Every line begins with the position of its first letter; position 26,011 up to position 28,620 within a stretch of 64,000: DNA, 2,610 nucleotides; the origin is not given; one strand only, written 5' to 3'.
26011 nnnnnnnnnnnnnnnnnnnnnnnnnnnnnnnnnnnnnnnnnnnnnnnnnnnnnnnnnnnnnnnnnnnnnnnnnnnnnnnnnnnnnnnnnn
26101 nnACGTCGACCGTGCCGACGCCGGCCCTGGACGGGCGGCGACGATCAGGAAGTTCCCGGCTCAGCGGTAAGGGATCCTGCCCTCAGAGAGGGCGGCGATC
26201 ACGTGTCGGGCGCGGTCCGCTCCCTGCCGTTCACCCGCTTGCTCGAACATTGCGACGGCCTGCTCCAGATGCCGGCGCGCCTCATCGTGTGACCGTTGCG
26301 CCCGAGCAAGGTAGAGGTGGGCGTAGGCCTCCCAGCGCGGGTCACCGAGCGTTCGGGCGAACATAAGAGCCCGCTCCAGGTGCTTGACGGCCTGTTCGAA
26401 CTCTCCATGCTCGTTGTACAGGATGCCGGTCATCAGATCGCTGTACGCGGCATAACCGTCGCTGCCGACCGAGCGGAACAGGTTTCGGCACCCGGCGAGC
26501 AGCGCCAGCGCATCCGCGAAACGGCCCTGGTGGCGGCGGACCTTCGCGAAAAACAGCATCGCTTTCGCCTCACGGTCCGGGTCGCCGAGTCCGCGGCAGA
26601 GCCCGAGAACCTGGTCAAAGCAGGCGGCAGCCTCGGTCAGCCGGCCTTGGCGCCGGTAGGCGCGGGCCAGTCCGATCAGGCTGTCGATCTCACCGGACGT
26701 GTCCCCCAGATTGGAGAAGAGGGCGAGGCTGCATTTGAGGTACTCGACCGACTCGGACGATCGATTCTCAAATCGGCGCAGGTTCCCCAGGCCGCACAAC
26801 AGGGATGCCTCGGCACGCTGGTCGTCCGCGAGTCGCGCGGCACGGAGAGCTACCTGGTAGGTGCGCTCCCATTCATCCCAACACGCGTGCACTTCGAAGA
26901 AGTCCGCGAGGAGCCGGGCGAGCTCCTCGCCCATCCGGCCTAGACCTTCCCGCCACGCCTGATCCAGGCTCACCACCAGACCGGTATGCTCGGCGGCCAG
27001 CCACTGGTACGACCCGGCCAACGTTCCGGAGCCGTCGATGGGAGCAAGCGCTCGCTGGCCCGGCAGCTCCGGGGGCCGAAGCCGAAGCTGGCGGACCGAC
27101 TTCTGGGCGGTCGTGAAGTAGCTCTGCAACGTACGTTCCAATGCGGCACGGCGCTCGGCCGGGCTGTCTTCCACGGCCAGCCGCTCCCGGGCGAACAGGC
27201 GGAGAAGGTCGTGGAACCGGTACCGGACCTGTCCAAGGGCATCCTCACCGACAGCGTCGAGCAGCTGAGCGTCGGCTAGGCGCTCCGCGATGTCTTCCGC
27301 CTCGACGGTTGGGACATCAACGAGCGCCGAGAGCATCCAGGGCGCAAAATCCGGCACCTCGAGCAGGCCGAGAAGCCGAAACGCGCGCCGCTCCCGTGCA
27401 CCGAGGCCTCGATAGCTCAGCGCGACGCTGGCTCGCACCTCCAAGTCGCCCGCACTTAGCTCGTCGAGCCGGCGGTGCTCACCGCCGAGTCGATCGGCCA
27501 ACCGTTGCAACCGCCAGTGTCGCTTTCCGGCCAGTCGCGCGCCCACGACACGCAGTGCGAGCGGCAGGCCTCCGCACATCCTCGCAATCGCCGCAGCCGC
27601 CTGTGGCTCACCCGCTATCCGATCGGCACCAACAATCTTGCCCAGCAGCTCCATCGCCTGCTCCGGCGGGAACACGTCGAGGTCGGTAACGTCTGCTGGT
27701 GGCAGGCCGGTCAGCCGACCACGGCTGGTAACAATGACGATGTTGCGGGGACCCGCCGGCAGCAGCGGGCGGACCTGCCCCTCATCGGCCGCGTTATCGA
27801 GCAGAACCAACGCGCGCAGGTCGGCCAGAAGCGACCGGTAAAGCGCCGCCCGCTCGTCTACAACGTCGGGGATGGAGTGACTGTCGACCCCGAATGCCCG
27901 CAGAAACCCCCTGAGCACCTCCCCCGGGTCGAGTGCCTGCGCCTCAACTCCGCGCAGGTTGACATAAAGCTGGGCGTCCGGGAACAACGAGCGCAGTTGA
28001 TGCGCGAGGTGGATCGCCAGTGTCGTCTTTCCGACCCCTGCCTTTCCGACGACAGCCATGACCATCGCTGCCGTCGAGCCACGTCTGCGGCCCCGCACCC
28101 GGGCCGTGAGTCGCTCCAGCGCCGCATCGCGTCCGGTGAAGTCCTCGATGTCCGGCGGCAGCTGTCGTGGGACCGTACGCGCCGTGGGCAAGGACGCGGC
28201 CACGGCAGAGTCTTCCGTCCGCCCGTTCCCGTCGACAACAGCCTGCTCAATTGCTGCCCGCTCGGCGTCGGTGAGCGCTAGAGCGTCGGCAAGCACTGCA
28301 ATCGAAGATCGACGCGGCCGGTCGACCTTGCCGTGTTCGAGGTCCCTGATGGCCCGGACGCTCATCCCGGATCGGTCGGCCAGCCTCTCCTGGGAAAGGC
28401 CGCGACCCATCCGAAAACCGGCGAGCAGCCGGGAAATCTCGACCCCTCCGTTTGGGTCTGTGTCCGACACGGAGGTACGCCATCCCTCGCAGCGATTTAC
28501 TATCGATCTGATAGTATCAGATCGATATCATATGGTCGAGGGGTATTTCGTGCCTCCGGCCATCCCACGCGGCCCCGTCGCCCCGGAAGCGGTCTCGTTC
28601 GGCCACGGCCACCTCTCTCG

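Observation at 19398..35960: Five copies of a conserved 70-95 nt CTGCC-box element, each in sense orientation upstream of an efflux pump or DHFR-family gene: candidate new leader RNA or operator regulon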

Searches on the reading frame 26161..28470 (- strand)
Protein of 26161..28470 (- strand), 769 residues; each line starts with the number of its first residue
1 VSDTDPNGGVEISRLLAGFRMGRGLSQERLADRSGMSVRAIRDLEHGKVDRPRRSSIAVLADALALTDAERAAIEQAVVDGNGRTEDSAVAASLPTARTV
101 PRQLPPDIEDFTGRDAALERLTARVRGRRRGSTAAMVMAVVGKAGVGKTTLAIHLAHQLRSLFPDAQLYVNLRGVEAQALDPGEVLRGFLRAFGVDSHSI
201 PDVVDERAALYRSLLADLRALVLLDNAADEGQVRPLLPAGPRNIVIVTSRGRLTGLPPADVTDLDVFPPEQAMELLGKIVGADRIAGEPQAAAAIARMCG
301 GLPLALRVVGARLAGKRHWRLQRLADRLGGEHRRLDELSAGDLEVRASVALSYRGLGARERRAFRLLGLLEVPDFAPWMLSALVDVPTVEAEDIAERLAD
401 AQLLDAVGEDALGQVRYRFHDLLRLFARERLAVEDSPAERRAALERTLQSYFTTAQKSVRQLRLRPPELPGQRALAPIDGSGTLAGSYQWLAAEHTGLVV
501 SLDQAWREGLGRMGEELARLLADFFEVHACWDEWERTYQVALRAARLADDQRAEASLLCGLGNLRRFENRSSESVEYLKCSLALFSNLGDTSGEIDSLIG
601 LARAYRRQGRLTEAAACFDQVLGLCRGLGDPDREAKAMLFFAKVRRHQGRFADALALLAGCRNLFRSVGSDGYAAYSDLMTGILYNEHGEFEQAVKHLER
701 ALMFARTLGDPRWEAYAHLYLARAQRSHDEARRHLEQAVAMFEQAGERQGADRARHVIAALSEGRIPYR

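Call 12: search_protein_families(library=pfam, proteins=[window:26161-28470:-], max_evalue=0.001)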
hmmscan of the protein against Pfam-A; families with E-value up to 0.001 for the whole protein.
window:26161-28470:- (769 aa): 18 families
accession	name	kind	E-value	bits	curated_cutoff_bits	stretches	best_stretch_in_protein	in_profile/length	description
PF13424.12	TPR_12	-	3.1e-19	69.4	30.1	3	597-666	5-76/77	Tetratricopeptide repeat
PF00931.28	NB-ARC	-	6.6e-15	55.5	23.5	1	136-328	19-221/248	NB-ARC domain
PF13560.12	HTH_31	-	3.3e-10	40.6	27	1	12-73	2-63/64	Helix-turn-helix domain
PF00515.34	TPR_1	-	4.4e-10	39.4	27.8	0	596-624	2-30/34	Tetratricopeptide repeat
PF13374.12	TPR_10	-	9.2e-09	35.5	27.5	0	596-626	3-33/42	Tetratricopeptide repeat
PF17874.7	TPR_MalT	-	2.2e-08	34.2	45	1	597-666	124-192/336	MalT-like TPR region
PF07719.23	TPR_2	-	2.8e-08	33.7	27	0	597-623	3-29/34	Tetratricopeptide repeat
PF13176.12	TPR_7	-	1.4e-07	31.4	27.9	1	597-631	1-35/36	Tetratricopeptide repeat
PF13401.12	AAA_22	-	4.4e-07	30.7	27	1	135-227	5-93/130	AAA domain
PF01381.28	HTH_3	-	5.3e-07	30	23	1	20-66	5-50/55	Helix-turn-helix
PF13191.12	AAA_16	-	5.6e-07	30.6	32.6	1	111-222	2-124/167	AAA ATPase domain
PF13181.12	TPR_8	-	8.2e-07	29.2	25.7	0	596-625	2-31/34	Tetratricopeptide repeat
PF13174.12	TPR_6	-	1.2e-06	29.2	26.3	0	596-622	1-27/33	Tetratricopeptide repeat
PF14938.12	SNAP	-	5e-06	26.6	25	1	596-747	36-183/282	Soluble NSF attachment protein, SNAP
PF14559.12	TPR_19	-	4.9e-05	24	25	0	595-622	25-52/68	Tetratricopeptide repeat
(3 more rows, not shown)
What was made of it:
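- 26161..28470 (-): Candidate regulator: a 769-aa HTH_31(XRE)-NB-ARC-TPR protein of the STAND class of NTPases. Pfam (call 12).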

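Call 35: find_encoding_contigs(protein=window:26161-28470:-, flank=2000, max_places=4)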
Protein window:26161-28470:- (769 aa): no gene with exactly this product is on record in the collection.

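Call 45: find_homologous_proteins(query=window:26161-28470:-, max_evalue=1e-30)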
Query window:26161-28470:- (769 aa): 4991 proteins with E <= 1e-30 among 8000 candidates; the best 120 are listed.
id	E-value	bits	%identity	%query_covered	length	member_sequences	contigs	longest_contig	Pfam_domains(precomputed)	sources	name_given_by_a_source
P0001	0.0e+0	1673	100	100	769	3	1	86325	PF01381.29,PF13176.13,PF13401.13,PF00931.29,PF13191.13,PF13374.13,PF17874.8,PF00515.35,PF13424.13,PF14938.13,PF13181.13,PF13560.13,PF07719.24,PF13174.13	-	-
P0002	0.0e+0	1293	79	100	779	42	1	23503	PF01381.29,PF13176.13,PF13401.13,PF00931.29,PF13191.13,PF13374.13,PF17874.8,PF00515.35,PF13424.13,PF13181.13,PF13560.13,PF07719.24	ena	-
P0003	0.0e+0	1251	78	97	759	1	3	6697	PF01381.29,PF13176.13,PF13401.13,PF00931.29,PF13191.13,PF13374.13,PF14559.13,PF17874.8,PF00515.35,PF13424.13,PF13181.13,PF13560.13,PF07719.24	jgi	jgi:tetratricopeptide (TPR) repeat protein/transcriptional regulator with XRE-family HTH domain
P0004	0.0e+0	1198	78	95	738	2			PF17874.8,PF00515.35,PF13424.13,PF13176.13,PF14938.13,PF13401.13,PF13181.13,PF07719.24,PF00931.29,PF13374.13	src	-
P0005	0.0e+0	1134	71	100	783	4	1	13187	PF13414.13,PF01381.29,PF13176.13,PF13401.13,PF00931.29,PF13374.13,PF17874.8,PF00515.35,PF13424.13,PF14938.13,PF13560.13,PF07719.24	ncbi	-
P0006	0.0e+0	1119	71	99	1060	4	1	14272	PF03704.24,PF17874.8,PF00515.35,PF01381.29,PF13424.13,PF13176.13,PF13560.13,PF07719.24,PF13374.13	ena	-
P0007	0.0e+0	1116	72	98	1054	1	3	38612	PF03704.24,PF01381.29,PF13176.13,PF00486.35,PF13401.13,PF00931.29,PF13374.13,PF17874.8,PF00515.35,PF13424.13,PF14938.13,PF13560.13,PF07719.24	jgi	jgi:DNA-binding SARP family transcriptional activator/transcriptional regulator with XRE-family HTH 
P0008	0.0e+0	1113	71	98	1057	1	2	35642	PF03704.24,PF01381.29,PF13176.13,PF00486.35,PF13401.13,PF00931.29,PF13374.13,PF17874.8,PF00515.35,PF13424.13,PF13181.13,PF13560.13,PF07719.24,PF13174.13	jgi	jgi:DNA-binding SARP family transcriptional activator/transcriptional regulator with XRE-family HTH 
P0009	0.0e+0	1109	70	99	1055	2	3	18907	PF03704.24,PF01381.29,PF13176.13,PF00486.35,PF13401.13,PF13374.13,PF17874.8,PF00515.35,PF13424.13,PF14938.13,PF13560.13,PF07719.24,PF13174.13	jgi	jgi:DNA-binding SARP family transcriptional activator/tetratricopeptide (TPR) repeat protein/transcr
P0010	0.0e+0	1105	71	99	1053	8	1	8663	PF03704.24,PF01381.29,PF13176.13,PF00486.35,PF13401.13,PF00931.29,PF13374.13,PF17874.8,PF00515.35,PF13424.13,PF13181.13,PF13560.13,PF07719.24,PF13174.13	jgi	jgi:DNA-binding SARP family transcriptional activator/tetratricopeptide (TPR) repeat protein/transcr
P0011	0.0e+0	1104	69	99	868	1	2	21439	PF17874.8,PF00515.35,PF01381.29,PF13424.13,PF13176.13,PF13401.13,PF13181.13,PF13560.13,PF07719.24,PF00931.29,PF13374.13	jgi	jgi:tetratricopeptide (TPR) repeat protein/transcriptional regulator with XRE-family HTH domain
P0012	0.0e+0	1099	71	98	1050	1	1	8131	PF03704.24,PF01381.29,PF13176.13,PF00486.35,PF13443.13,PF13374.13,PF17874.8,PF00515.35,PF13424.13,PF14938.13,PF13181.13,PF13560.13,PF07719.24,PF13174.13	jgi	jgi:DNA-binding SARP family transcriptional activator/transcriptional regulator with XRE-family HTH 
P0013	0.0e+0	1096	70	99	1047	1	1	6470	PF03704.24,PF17874.8,PF00515.35,PF01381.29,PF13424.13,PF13176.13,PF13401.13,PF13560.13,PF07719.24,PF00931.29,PF13374.13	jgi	jgi:DNA-binding SARP family transcriptional activator/tetratricopeptide (TPR) repeat protein/transcr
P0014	0.0e+0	1092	71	98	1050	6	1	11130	PF03704.24,PF17874.8,PF00515.35,PF01381.29,PF13424.13,PF13176.13,PF00486.35,PF13560.13,PF07719.24,PF00931.29,PF13374.13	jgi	jgi:DNA-binding SARP family transcriptional activator/tetratricopeptide (TPR) repeat protein/transcr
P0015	0.0e+0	1091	70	99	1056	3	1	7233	PF03704.24,PF17874.8,PF00515.35,PF01381.29,PF13424.13,PF13176.13,PF13560.13,PF07719.24,PF13174.13,PF13374.13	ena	-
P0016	0.0e+0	1089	70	98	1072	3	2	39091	PF03704.24,PF01381.29,PF13176.13,PF00486.35,PF13401.13,PF00931.29,PF13374.13,PF17874.8,PF00515.35,PF13424.13,PF14938.13,PF13181.13,PF13560.13,PF07719.24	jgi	jgi:DNA-binding SARP family transcriptional activator/tetratricopeptide (TPR) repeat protein/transcr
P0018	0.0e+0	1087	69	98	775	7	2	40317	PF17874.8,PF00515.35,PF01381.29,PF13424.13,PF13176.13,PF13401.13,PF13560.13,PF07719.24,PF00931.29,PF13374.13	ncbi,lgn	-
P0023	0.0e+0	1077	68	99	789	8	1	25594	PF17874.8,PF00515.35,PF01381.29,PF13424.13,PF13176.13,PF13401.13,PF13560.13,PF07719.24,PF00931.29,PF13374.13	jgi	jgi:transcriptional regulator with XRE-family HTH domain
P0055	0.0e+0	1041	67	98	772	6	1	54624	PF17874.8,PF00515.35,PF01381.29,PF13424.13,PF13176.13,PF13181.13,PF13560.13,PF07719.24,PF13174.13,PF00931.29,PF13374.13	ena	-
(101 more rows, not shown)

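Call 46: find_encoding_contigs(protein=P0002, flank=10000, max_places=2)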
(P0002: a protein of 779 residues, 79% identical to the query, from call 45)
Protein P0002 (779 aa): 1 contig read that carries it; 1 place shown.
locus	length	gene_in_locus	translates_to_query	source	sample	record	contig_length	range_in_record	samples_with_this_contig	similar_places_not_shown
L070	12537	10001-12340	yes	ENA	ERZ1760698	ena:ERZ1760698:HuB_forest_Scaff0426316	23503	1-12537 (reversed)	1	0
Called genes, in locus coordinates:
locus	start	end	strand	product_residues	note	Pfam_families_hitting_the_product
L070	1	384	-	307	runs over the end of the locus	PF06999:Suc_Fer-like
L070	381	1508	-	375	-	PF08007:JmjC_2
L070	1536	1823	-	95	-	-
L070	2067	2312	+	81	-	-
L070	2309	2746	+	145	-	-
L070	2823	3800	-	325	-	PF01965:DJ-1_PfpI, PF00165:HTH_AraC (weak), PF12833:HTH_18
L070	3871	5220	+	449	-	PF00324:AA_permease, PF13520:AA_permease_2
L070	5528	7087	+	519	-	PF07690:MFS_1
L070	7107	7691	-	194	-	PF01872:RibD_C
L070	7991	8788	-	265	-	PF00561:Abhydrolase_1 (weak), PF12146:Hydrolase_4, PF12697:Abhydrolase_6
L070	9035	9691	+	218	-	PF01638:HxlR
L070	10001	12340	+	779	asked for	PF01381:HTH_3, PF13560:HTH_31, PF00931:NB-ARC, PF13191:AAA_16 (weak), PF13401:AAA_22 (weak), PF13176:TPR_7 (faint), PF17874:TPR_MalT (faint), PF13424:TPR_12, +4 more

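Call 47: find_encoding_contigs(protein=P0018, flank=10000, max_places=2)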
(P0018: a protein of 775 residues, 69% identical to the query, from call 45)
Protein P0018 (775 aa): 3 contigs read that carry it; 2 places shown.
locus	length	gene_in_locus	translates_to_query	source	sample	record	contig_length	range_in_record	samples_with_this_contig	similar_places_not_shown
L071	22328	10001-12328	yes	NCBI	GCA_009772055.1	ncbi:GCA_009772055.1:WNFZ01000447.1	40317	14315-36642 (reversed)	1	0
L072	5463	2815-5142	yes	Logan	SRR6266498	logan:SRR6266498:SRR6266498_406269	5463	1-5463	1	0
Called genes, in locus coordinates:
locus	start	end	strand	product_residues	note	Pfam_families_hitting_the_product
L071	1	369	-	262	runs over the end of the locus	PF14518:Haem_oxygenas_2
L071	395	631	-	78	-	PF13459:Fer4_15, PF13370:Fer4_13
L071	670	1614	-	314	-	-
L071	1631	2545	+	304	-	-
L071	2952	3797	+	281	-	-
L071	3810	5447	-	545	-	PF00069:Pkinase, PF07714:PK_Tyr_Ser-Thr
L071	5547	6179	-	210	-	PF14333:DUF4389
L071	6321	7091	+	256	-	-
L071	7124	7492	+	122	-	-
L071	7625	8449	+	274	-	PF13489:Methyltransf_23, PF13847:Methyltransf_31, PF08241:Methyltransf_11, PF08242:Methyltransf_12, PF13649:Methyltransf_25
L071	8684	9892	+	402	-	PF07992:Pyr_redox_2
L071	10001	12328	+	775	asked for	PF01381:HTH_3 (weak), PF13560:HTH_31, PF13176:TPR_7 (faint), PF00931:NB-ARC, PF13374:TPR_10 (faint), PF13401:AAA_22 (faint), PF17874:TPR_MalT, PF13424:TPR_12, +2 more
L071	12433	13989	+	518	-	PF00082:Peptidase_S8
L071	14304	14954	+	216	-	PF01638:HxlR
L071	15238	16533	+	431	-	PF01546:Peptidase_M20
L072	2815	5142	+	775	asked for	PF01381:HTH_3 (weak), PF13560:HTH_31, PF13176:TPR_7 (faint), PF00931:NB-ARC, PF13374:TPR_10 (faint), PF13401:AAA_22 (faint), PF17874:TPR_MalT, PF13424:TPR_12, +2 more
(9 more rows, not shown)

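Call 48: find_encoding_contigs(protein=P0007, flank=10000, max_places=2)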
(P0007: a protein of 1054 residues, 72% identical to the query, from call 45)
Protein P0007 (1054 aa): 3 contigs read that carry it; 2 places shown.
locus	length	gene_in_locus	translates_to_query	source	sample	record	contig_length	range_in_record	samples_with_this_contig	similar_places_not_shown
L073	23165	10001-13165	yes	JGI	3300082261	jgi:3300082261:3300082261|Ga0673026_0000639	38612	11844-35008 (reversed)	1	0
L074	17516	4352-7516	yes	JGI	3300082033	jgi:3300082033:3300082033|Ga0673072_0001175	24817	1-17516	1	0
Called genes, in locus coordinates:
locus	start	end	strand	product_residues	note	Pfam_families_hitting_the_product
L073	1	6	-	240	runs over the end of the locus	PF09685:MamF_MmsF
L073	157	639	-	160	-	PF12680:SnoaL_2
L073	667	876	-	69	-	-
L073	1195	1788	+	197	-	PF00440:TetR_N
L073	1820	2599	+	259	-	-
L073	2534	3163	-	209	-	-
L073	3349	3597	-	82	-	PF13700:DUF4158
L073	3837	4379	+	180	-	PF00078:RVT_1 (weak)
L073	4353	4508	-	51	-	-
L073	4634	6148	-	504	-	PF00392:GntR, PF00155:Aminotran_1_2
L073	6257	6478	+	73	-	-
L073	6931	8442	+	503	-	PF07690:MFS_1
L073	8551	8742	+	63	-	-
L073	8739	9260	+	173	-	-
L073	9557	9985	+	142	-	PF01872:RibD_C (weak)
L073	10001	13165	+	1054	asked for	PF00486:Trans_reg_C, PF03704:BTAD, PF13560:HTH_31, PF01381:HTH_3, PF00931:NB-ARC (weak), PF13401:AAA_22 (weak), PF13424:TPR_12, PF13424:TPR_12, +6 more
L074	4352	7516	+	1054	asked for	PF00486:Trans_reg_C, PF03704:BTAD, PF13560:HTH_31, PF01381:HTH_3, PF00931:NB-ARC (weak), PF13401:AAA_22 (weak), PF13424:TPR_12, PF13424:TPR_12, +6 more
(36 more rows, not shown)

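Call 59: find_encoding_contigs(protein=P0005, flank=10000, max_places=1)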
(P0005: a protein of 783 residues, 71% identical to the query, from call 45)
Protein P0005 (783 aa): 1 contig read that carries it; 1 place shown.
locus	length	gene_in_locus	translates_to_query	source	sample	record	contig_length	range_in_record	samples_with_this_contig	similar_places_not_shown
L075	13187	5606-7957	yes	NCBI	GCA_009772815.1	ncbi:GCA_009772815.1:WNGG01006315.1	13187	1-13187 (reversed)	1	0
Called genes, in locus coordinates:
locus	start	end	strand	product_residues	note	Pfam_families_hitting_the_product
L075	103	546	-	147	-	-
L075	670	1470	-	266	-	PF02371:Transposase_20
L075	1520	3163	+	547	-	PF03176:MMPL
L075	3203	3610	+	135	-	PF03176:MMPL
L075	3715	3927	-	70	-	-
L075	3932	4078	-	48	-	-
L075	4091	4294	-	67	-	-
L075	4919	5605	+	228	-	PF13560:HTH_31, PF01381:HTH_3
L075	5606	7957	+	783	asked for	PF13560:HTH_31, PF01381:HTH_3, PF00931:NB-ARC (weak), PF13401:AAA_22 (weak), PF17874:TPR_MalT, PF07719:TPR_2 (weak), PF13176:TPR_7 (weak), PF13424:TPR_12, +5 more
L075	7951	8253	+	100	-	-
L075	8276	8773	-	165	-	-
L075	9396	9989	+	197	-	PF00106:adh_short, PF13561:adh_short_C2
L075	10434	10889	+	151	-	PF02627:CMD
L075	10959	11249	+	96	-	-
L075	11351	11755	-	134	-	-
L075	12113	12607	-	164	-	PF13527:Acetyltransf_9 (faint), PF00583:Acetyltransf_1, PF13673:Acetyltransf_10, PF13508:Acetyltransf_7, PF08445:FR47 (weak)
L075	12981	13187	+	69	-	?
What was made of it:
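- Transposase genes occur in some related loci (calls 48, 59).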

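Call 60: find_encoding_contigs(protein=P0023, flank=10000, max_places=1)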
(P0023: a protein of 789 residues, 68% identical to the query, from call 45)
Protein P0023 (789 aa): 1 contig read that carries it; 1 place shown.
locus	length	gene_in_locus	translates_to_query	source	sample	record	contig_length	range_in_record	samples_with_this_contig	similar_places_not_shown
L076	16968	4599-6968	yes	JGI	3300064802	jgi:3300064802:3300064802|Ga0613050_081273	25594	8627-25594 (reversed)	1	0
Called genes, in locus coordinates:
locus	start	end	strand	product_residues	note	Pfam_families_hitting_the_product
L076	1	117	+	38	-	?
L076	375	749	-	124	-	PF01050:MannoseP_isomer (weak), PF07883:Cupin_2, PF02311:AraC_binding (weak)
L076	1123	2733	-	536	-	PF07690:MFS_1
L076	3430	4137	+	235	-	PF01638:HxlR, PF02036:SCP2 (weak)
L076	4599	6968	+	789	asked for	PF01381:HTH_3, PF13560:HTH_31, PF13176:TPR_7 (faint), PF00931:NB-ARC, PF13401:AAA_22 (weak), PF17874:TPR_MalT, PF00515:TPR_1 (faint), PF13424:TPR_12, +2 more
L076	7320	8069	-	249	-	-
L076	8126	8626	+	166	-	PF01638:HxlR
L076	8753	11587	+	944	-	PF13191:AAA_16, PF00196:GerE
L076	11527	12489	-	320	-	PF00561:Abhydrolase_1, PF12146:Hydrolase_4 (faint)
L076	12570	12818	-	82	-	-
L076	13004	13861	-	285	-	PF12146:Hydrolase_4, PF00561:Abhydrolase_1, PF12697:Abhydrolase_6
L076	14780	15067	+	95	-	-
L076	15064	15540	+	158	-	-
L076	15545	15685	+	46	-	-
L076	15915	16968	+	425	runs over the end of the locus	PF00324:AA_permease, PF03845:Spore_permease, PF13520:AA_permease_2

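Call 61: find_encoding_contigs(protein=P0055, flank=10000, max_places=1)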
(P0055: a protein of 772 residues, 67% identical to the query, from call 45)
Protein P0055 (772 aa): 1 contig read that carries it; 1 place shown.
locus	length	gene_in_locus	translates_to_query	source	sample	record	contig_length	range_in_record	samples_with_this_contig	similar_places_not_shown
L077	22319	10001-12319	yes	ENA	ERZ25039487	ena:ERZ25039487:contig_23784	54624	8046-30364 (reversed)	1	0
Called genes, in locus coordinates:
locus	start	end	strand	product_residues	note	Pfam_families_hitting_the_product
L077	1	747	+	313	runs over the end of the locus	PF00941:FAD_binding_5, PF03450:CO_deh_flav_C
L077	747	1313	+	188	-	PF01872:RibD_C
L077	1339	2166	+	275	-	PF00561:Abhydrolase_1, PF00975:Thioesterase, PF12146:Hydrolase_4 (weak), PF12697:Abhydrolase_6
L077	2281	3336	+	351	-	PF25873:WHD_MalT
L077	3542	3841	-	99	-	-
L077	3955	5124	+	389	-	PF17874:TPR_MalT, PF00196:GerE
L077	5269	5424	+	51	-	-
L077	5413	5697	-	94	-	-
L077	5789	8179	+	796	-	PF00196:GerE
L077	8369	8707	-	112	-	PF13359:DDE_Tnp_4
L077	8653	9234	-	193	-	PF13613:HTH_Tnp_4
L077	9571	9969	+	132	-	-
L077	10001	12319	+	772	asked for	PF01381:HTH_3 (weak), PF13560:HTH_31, PF13181:TPR_8 (faint), PF00931:NB-ARC (weak), PF17874:TPR_MalT (weak), PF00515:TPR_1 (faint), PF07719:TPR_2 (faint), PF13424:TPR_12, +3 more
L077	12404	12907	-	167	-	PF01872:RibD_C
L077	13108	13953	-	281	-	-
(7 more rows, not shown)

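Call 62: find_encoding_contigs(protein=P0016, flank=10000, max_places=1)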
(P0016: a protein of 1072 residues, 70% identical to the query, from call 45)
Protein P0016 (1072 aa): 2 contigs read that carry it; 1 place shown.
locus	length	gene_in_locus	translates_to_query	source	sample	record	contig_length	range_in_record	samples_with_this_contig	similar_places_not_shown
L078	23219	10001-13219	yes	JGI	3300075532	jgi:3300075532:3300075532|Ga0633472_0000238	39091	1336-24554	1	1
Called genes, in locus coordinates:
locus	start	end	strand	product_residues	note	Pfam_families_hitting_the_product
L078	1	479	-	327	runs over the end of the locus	PF00296:Bac_luciferase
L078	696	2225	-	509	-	PF04107:GCS2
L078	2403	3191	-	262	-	PF12146:Hydrolase_4 (weak)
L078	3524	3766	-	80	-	-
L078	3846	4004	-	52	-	-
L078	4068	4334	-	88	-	PF13340:DUF4096 (weak)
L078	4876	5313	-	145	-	-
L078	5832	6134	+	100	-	PF01527:HTH_Tnp_1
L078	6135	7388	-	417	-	PF00126:HTH_1, PF20434:BD-FAE (weak), PF07859:Abhydrolase_3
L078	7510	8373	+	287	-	PF07859:Abhydrolase_3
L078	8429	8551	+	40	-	-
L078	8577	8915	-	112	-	-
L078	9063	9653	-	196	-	PF01047:MarR, PF12802:MarR_2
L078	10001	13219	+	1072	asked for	PF00486:Trans_reg_C (weak), PF03704:BTAD, PF13374:TPR_10 (faint), PF01381:HTH_3, PF13560:HTH_31, PF00931:NB-ARC (weak), PF17874:TPR_MalT (weak), PF13424:TPR_12, +6 more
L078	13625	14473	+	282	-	PF00561:Abhydrolase_1, PF12146:Hydrolase_4 (weak), PF12697:Abhydrolase_6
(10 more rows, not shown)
